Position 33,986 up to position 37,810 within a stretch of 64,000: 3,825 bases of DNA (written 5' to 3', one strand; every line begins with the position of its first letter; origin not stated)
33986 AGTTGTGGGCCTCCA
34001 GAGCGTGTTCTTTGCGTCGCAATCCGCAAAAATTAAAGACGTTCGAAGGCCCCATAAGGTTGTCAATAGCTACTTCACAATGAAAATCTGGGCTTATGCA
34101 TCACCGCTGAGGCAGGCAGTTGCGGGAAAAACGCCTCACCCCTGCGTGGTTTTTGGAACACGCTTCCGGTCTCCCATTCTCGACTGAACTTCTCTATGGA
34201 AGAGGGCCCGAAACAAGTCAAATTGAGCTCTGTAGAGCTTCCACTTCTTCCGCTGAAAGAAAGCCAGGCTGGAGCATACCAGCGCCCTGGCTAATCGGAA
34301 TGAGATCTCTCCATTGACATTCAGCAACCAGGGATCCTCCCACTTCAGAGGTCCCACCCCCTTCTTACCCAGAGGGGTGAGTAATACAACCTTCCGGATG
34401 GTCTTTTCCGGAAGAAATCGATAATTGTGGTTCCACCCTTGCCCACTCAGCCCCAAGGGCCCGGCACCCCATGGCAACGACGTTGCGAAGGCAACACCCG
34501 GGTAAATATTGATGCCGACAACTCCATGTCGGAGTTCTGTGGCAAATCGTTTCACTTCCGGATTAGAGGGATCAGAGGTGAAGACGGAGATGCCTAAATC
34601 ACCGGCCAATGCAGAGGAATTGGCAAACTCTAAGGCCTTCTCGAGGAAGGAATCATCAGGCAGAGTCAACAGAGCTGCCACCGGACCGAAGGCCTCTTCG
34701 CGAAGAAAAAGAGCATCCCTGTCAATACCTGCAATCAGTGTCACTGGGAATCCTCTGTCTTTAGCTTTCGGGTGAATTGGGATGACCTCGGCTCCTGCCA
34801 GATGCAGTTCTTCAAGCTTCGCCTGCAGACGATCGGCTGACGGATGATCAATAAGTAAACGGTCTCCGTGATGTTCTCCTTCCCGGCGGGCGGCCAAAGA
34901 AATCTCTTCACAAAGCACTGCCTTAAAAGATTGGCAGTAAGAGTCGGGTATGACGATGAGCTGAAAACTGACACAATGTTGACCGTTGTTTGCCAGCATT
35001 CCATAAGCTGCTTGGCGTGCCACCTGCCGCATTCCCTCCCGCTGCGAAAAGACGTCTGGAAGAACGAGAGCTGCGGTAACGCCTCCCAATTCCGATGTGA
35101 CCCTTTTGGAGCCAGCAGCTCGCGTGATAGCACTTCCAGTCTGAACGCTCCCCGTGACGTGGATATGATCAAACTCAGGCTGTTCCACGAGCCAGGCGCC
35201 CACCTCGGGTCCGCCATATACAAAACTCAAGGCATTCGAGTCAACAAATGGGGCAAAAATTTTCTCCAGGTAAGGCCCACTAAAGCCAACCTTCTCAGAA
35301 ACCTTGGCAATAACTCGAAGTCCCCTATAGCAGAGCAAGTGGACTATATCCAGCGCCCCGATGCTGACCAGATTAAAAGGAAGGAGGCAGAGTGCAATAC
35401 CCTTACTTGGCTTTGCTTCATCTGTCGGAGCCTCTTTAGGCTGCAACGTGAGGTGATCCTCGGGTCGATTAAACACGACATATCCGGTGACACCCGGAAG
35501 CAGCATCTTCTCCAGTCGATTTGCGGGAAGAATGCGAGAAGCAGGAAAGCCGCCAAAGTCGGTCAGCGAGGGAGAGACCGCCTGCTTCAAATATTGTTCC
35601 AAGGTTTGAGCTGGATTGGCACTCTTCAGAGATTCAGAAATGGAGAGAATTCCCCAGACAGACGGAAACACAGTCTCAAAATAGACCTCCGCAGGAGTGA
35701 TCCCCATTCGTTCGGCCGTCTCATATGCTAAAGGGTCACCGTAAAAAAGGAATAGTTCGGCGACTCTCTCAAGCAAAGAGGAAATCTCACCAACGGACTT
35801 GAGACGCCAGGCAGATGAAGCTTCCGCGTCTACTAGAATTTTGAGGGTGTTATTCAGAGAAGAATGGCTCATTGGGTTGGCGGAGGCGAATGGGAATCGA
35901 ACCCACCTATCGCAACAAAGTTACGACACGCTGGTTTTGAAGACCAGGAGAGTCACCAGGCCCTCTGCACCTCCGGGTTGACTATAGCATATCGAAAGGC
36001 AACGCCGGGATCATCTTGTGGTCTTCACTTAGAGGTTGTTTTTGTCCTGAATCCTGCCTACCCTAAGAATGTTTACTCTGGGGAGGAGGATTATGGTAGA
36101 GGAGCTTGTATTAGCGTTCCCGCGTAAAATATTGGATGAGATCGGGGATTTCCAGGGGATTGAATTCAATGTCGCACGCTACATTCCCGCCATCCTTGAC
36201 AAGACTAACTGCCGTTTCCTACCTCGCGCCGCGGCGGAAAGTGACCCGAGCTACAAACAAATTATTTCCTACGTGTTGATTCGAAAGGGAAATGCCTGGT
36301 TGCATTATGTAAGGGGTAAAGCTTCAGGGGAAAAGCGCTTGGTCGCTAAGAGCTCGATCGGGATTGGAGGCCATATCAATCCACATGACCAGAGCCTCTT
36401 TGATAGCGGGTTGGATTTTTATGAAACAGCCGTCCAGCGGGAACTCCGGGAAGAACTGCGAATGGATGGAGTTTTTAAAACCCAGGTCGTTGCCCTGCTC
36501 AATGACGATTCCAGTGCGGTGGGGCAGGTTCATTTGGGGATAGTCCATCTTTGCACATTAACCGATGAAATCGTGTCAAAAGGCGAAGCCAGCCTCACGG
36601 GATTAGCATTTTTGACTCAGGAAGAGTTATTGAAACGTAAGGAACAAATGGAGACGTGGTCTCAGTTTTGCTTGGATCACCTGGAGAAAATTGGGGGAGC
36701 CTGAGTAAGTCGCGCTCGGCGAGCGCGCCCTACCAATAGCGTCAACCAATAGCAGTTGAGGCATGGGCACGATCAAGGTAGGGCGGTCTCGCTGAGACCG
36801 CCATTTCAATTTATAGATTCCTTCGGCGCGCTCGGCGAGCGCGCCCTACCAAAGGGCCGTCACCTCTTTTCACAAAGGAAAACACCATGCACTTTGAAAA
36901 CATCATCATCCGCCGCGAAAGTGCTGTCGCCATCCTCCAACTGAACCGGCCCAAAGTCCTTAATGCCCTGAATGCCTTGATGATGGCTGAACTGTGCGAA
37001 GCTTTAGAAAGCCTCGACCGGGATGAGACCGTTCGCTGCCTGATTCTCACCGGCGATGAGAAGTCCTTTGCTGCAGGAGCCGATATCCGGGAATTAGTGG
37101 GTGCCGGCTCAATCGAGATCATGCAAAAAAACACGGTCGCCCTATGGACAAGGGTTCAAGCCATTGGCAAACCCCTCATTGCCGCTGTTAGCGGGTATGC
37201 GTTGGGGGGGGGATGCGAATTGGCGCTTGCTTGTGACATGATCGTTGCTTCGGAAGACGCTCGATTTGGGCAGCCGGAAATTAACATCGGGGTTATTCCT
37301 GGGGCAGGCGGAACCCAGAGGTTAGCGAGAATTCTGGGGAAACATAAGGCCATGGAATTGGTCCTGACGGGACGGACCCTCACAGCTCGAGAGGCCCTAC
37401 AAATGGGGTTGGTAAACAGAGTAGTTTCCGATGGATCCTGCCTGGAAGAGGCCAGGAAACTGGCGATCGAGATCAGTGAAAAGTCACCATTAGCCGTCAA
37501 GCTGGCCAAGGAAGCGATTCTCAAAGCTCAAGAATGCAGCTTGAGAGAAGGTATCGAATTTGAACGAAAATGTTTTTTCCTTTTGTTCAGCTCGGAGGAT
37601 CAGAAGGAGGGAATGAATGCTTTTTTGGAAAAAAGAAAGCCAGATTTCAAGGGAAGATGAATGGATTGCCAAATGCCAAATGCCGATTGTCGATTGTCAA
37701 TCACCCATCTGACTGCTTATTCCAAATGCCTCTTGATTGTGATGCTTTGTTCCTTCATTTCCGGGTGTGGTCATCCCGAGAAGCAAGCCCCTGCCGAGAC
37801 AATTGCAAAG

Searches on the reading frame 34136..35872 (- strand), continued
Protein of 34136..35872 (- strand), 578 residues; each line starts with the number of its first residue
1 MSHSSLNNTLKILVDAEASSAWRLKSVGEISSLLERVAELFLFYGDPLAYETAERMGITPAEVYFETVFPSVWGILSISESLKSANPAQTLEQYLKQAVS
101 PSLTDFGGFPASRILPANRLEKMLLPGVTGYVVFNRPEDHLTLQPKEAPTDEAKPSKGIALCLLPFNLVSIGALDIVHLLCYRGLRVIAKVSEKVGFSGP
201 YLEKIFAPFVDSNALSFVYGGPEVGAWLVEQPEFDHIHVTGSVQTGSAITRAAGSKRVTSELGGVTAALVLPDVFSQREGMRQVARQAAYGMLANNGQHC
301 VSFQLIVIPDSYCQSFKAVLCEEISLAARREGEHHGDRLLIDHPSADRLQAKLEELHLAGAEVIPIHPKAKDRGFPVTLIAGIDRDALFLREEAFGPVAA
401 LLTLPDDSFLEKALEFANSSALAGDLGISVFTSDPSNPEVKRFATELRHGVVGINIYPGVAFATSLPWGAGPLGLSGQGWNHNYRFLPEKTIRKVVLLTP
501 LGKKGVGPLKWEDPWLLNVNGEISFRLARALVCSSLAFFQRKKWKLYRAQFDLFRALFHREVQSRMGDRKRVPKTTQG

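Call 38: search_solved_structures(query=A1, max_evalue=0.00001)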
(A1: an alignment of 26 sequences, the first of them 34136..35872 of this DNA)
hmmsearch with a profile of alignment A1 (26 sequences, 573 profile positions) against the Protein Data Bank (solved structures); distinct sequences matched with E-value up to 0.00001: 245 (the best 60 are shown).
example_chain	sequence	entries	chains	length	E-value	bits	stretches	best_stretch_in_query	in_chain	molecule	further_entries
6qhn_A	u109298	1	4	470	2.2e-29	105.4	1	223-477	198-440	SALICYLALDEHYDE DEHYDROGENASE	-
9ihb_A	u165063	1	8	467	4.5e-28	101.1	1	221-470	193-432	Vanillin dehydrogenase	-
3iwk_A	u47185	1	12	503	4.7e-28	101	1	213-469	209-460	Aminoaldehyde dehydrogenase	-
9dla_A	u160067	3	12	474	3.9e-27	98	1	159-456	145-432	NADP-dependent glyceraldehyde-3-phosphate dehydrogenase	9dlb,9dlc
5gtk_A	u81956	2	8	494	1.3e-26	96.3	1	213-457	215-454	Betaine-aldehyde dehydrogenase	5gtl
3iwj_A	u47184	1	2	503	1.4e-26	96.2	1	215-470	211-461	Putative aminoaldehyde dehydrogenase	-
5gt6_A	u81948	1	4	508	1.4e-26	96.2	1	213-457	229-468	Betaine-aldehyde dehydrogenase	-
4a0m_A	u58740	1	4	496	2.1e-26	95.6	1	215-470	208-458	BETAINE ALDEHYDE DEHYDROGENASE, CHLOROPLASTIC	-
4v3f_A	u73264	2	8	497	2.1e-26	95.6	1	215-470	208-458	BETAINE ALDEHYDE DEHYDROGENASE, CHLOROPLASTIC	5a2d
4qf6_A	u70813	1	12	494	2.2e-26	95.5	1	215-457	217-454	Aldehyde dehydrogenase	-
3prl_A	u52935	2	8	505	3.8e-26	94.7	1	213-456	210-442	NADP-dependent glyceraldehyde-3-phosphate dehydrogenase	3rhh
4i9b_A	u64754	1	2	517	3.8e-26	94.7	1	212-470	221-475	Putative betaine aldehyde dehyrogenase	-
4qet_A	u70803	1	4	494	1.3e-25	92.9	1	214-457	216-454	Aldehyde dehydrogenase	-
4i8p_A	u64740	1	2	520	2.3e-25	92.1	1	213-485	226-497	Aminoaldehyde dehydrogenase 1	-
4i8q_A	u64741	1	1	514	4.8e-25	91.1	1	212-470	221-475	Putative betaine aldehyde dehyrogenase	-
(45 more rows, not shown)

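Call 72: predict_structure(alignment_id=A1)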
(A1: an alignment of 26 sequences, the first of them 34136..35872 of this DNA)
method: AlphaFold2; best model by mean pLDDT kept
length: 578 residues; sequences in the alignment: 26
mean_pLDDT: 84.1   pTM: 0.88
mean pLDDT of the five models: 84.1, 84.1, 83.9, 82.6, 81.7
residues with pLDDT >= 90: 253; 70-90: 247; 50-70: 54; < 50: 24
segments of 3 or more residues with pLDDT < 50: 141-154, 572-578
pLDDT, mean of each block of 10 residues (from residue 1): 81 94 96 97 92 81 84 93 93 84 92 91 86 82 39 64 72 89 94 85 96 95 91 91 84 87 84 90 87 62 86 94 80 66 86 91 91 89 84 81 95 91 79 95 92 86 80 73 84 91 69 61 85 93 91 86 74 39
secondary structure, 60 per line:
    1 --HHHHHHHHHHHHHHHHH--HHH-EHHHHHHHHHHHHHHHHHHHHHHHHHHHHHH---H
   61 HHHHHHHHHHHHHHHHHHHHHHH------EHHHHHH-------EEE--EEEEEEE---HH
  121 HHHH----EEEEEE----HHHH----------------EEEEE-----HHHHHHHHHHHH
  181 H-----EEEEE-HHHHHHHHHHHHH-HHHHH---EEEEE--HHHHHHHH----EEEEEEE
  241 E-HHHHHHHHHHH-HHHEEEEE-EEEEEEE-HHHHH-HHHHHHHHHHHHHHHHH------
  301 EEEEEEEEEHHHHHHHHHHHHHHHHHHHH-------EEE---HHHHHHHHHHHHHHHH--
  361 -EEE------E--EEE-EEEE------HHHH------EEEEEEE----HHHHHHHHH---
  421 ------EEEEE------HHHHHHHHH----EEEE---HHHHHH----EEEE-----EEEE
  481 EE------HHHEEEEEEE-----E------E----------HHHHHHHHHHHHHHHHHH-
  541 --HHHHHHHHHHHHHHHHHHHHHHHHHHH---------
elements in order: H3-19 H27-56 H60-83 H91-96 E104-106 E109-115 H119-124 E129-134 H139-142 E159-163 H169-181 E187-191 H193-205 H207-211 E215-219 H222-229 E234-241 H243-253 E258-262 E264-270 H272-276 H278-294 E301-309 H310-329 E337-339 H343-358 E362-364 E374-376 E378-381 H388-391 E398-404 H409-417 E427-431 H438-446 E451-454 H458-463 E468-471 E477-482 E492-498 H522-539 H543-569

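Call 74: fold_search(model_id=the predicted structure, library=pdb)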
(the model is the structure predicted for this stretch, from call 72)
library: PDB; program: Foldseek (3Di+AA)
matches with E <= 10: 1261; with E <= 0.001: 688
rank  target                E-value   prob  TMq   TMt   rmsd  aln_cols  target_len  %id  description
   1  5j6b_D                4.4e-24  1.00  0.59  0.70   9.9       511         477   21  Crystal structure of Aldehyde dehydrogenase from Burkholderia thailandensis in covelent complex with NADPH (released 2016-05-04)
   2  5kf0_B                8.6e-24  1.00  0.59  0.71   9.9       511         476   21  Crystal structure of an Aldedhyde dehydrogenase from Burkholderia vietnamiensis (released 2016-11-09)
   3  5j6b_A                1.0e-23  1.00  0.59  0.70   9.9       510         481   21  Crystal structure of Aldehyde dehydrogenase from Burkholderia thailandensis in covelent complex with NADPH (released 2016-05-04)
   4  5jry                  1.6e-23  1.00  0.58  0.70   9.9       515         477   19  Crystal structure of a NAD-dependent Aldehyde dehydrogenase from Burkholderia multivorans in covalent complex with NAD (released 2016-06-08)
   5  5kf0_A                7.6e-23  1.00  0.59  0.70   9.9       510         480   20  Crystal structure of an Aldedhyde dehydrogenase from Burkholderia vietnamiensis (released 2016-11-09)
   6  5j6b_B                1.1e-22  1.00  0.59  0.71   9.9       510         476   21  Crystal structure of Aldehyde dehydrogenase from Burkholderia thailandensis in covelent complex with NADPH (released 2016-05-04)
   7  9dla_A                3.7e-22  1.00  0.61  0.74   9.5       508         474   20  Streptococcus pneumoniae GAPN with NADP+ (released 2025-09-24)
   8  9dla_C                6.1e-22  1.00  0.61  0.74   9.0       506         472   20  Streptococcus pneumoniae GAPN with NADP+ (released 2025-09-24)
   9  3pqa_C                1.1e-21  1.00  0.59  0.74   8.9       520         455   18  Crystal structure of glyceraldehyde-3-phosphate dehydrogenase GapN from Methanocaldococcus jannaschii DSM 2661 (released 2010-12-15)
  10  5ucd_A                1.2e-21  1.00  0.63  0.82   9.0       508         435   21  Benzaldehyde Dehydrogenase, a Class 3 Aldehyde Dehydrogenase, with bound NADP+ and Benzoate Adduct (released 2017-04-12)
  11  1qi1_A                1.2e-21  1.00  0.60  0.72   9.7       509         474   20  Ternary Complex of an NADP Dependent Aldehyde Dehydrogenase (released 2001-01-10)
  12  3pqa_B                1.2e-21  1.00  0.58  0.72   9.1       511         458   17  Crystal structure of glyceraldehyde-3-phosphate dehydrogenase GapN from Methanocaldococcus jannaschii DSM 2661 (released 2010-12-15)
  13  3iwk_L                1.6e-21  1.00  0.59  0.67  13.0       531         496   20  Crystal structure of aminoaldehyde dehydrogenase 1 from Pisum sativum (PsAMADH1) (released 2010-01-19)
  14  3pqa_A                2.4e-21  1.00  0.59  0.74   8.3       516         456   18  Crystal structure of glyceraldehyde-3-phosphate dehydrogenase GapN from Methanocaldococcus jannaschii DSM 2661 (released 2010-12-15)
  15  4o5h_A                2.4e-21  1.00  0.58  0.65  10.0       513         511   19  X-ray crystal structure of a putative phenylacetaldehyde dehydrogenase from Burkholderia cenocepacia (released 2014-02-19)
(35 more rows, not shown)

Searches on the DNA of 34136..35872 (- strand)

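Call 34: search_rna_families(sources=[L008, L009, L010, L011, L020], threshold=evalue, max_evalue=1)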
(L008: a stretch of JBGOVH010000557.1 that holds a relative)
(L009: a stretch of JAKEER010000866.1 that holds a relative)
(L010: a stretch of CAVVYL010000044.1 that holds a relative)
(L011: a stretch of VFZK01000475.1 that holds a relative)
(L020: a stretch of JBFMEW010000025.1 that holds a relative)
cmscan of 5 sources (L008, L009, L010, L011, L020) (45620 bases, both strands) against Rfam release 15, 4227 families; matches with E-value up to 1: 4.
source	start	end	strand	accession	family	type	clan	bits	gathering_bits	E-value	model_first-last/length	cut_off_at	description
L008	3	74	+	RF00029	Intron_gpII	Intron;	-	54.1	40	5.5e-08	1-77/77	no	Group II catalytic intron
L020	11949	11994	-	RF01687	Acido-Lenti-1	Gene; sRNA;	-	45.3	37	3.5e-07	1-46/46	no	Acido-Lenti-1 RNA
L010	8934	9022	+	RF03778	mir-483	Gene; miRNA;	-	27.9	60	0.45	1-75/75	no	mir-483 microRNA precursor family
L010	8921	9028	+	RF00690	MIR408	Gene; miRNA;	-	25.2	64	0.051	1-126/126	no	MIR408 microRNA precursor family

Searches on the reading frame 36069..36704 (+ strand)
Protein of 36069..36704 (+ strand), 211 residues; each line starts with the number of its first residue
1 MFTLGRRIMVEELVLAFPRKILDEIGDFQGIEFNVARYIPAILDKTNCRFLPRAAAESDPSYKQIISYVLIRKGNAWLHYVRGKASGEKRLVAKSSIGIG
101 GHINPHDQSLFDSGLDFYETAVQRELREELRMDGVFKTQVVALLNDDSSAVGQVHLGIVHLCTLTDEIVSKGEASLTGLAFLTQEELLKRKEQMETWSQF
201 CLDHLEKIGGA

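Call 6: search_protein_families(library=pfam, proteins=[window:36069-36704:+])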
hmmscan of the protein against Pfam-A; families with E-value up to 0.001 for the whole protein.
window:36069-36704:+ (211 aa): 0 families

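Call 8: search_protein_families(library=ncbifam, proteins=[window:36069-36704:+])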
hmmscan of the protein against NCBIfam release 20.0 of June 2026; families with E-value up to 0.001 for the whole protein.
window:36069-36704:+ (211 aa): 0 families

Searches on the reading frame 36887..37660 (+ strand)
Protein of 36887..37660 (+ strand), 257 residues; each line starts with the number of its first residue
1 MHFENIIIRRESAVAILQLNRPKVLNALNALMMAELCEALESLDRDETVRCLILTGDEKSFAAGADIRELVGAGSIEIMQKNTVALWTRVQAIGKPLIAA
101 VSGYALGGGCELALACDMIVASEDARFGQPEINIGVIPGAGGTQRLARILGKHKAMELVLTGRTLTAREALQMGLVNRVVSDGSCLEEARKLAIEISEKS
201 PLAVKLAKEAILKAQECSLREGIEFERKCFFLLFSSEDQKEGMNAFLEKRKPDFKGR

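Call 6: search_protein_families(library=pfam, proteins=[window:36887-37660:+])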
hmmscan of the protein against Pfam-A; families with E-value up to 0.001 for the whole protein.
window:36887-37660:+ (257 aa): 3 families
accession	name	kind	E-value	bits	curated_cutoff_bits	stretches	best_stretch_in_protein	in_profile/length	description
PF00378.25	ECH_1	-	1.4e-81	273.9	27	1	10-256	2-250/251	Enoyl-CoA hydratase/isomerase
PF16113.10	ECH_2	-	2.4e-41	142.8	27.2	1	15-184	2-176/335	Enoyl-CoA hydratase/isomerase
PF01343.23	Peptidase_S49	-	0.00019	21.9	24.9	0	91-128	3-40/154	Peptidase family S49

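Call 11: find_encoding_contigs(protein=window:36887-37660:+, flank=10000, max_places=6)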
Protein window:36887-37660:+ (257 aa): 2 contigs read that carry it; 2 places shown.
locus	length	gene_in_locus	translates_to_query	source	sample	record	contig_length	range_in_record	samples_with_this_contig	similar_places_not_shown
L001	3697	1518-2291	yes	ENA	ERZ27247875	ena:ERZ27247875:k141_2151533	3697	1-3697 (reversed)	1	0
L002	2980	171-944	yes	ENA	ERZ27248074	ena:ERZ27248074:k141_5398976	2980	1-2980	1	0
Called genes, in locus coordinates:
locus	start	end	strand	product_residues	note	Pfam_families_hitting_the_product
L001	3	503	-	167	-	?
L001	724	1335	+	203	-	-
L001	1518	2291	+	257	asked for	PF00378:ECH_1, PF16113:ECH_2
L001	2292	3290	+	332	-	-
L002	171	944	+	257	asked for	PF00378:ECH_1, PF16113:ECH_2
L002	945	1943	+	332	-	-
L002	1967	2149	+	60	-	-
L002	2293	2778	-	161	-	-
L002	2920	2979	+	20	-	?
